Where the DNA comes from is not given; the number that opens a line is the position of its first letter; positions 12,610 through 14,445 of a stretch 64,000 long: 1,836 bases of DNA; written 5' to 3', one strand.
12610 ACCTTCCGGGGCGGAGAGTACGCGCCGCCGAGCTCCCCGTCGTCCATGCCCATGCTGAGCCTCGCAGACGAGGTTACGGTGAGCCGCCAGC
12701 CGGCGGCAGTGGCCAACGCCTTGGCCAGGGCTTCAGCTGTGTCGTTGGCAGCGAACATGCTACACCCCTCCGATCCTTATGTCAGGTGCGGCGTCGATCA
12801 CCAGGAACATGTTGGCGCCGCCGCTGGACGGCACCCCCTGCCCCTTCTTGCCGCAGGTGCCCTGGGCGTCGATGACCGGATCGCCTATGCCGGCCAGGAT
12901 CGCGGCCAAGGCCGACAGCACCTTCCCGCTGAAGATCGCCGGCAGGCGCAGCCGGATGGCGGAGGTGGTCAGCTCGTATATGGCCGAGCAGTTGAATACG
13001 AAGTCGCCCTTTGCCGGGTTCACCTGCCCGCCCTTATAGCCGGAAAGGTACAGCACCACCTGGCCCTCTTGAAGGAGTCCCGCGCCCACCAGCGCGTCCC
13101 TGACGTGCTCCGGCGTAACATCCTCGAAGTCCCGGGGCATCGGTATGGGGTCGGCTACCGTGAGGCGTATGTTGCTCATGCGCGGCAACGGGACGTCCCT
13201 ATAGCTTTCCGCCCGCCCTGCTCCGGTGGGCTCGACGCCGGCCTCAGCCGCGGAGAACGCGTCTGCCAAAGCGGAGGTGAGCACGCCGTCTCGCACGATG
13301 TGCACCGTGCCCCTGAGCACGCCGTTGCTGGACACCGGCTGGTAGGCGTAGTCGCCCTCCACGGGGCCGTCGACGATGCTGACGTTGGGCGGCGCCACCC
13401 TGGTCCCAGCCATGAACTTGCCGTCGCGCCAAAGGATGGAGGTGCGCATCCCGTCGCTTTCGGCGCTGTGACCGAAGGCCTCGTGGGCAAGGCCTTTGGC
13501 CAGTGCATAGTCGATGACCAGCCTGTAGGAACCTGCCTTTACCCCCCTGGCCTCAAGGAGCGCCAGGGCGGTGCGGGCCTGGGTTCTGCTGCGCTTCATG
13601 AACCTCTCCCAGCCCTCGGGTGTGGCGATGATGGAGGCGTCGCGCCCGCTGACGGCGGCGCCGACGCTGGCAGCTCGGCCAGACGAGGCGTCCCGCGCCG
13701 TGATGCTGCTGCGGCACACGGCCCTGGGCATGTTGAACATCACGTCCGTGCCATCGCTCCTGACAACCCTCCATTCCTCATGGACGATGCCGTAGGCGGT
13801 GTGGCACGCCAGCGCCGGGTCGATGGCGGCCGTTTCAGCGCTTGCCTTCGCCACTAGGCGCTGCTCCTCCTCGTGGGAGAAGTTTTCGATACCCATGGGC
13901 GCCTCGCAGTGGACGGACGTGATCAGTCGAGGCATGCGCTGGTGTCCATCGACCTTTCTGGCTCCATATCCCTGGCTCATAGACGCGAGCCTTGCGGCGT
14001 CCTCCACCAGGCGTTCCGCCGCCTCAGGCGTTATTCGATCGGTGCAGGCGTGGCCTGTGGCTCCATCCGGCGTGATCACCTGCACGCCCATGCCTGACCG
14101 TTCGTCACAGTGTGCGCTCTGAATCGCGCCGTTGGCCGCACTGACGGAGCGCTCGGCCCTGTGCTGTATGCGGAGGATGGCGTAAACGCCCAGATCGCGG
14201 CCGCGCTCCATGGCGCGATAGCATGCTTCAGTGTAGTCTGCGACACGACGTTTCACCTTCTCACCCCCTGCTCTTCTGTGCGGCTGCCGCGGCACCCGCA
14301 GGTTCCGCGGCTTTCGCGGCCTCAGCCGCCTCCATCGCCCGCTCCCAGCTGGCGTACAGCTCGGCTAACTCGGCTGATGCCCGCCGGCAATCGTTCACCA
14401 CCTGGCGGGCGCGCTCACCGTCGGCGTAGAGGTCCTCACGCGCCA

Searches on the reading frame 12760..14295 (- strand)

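Call 78: search_protein_families(library=pfam, proteins=[window:12760-14295:-], max_evalue=0.0001)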
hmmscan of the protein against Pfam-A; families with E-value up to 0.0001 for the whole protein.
window:12760-14295:- (511 aa): 2 families
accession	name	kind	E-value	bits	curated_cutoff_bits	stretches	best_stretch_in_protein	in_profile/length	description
PF19289.4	PmbA_TldD_3rd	-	3.9e-26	92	22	1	255-465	2-192/220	PmbA/TldA metallopeptidase C-terminal domain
PF01523.21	PmbA_TldD_1st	-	1.5e-09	38.3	20.9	1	41-104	3-65/65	PmbA/TldA metallopeptidase domain 1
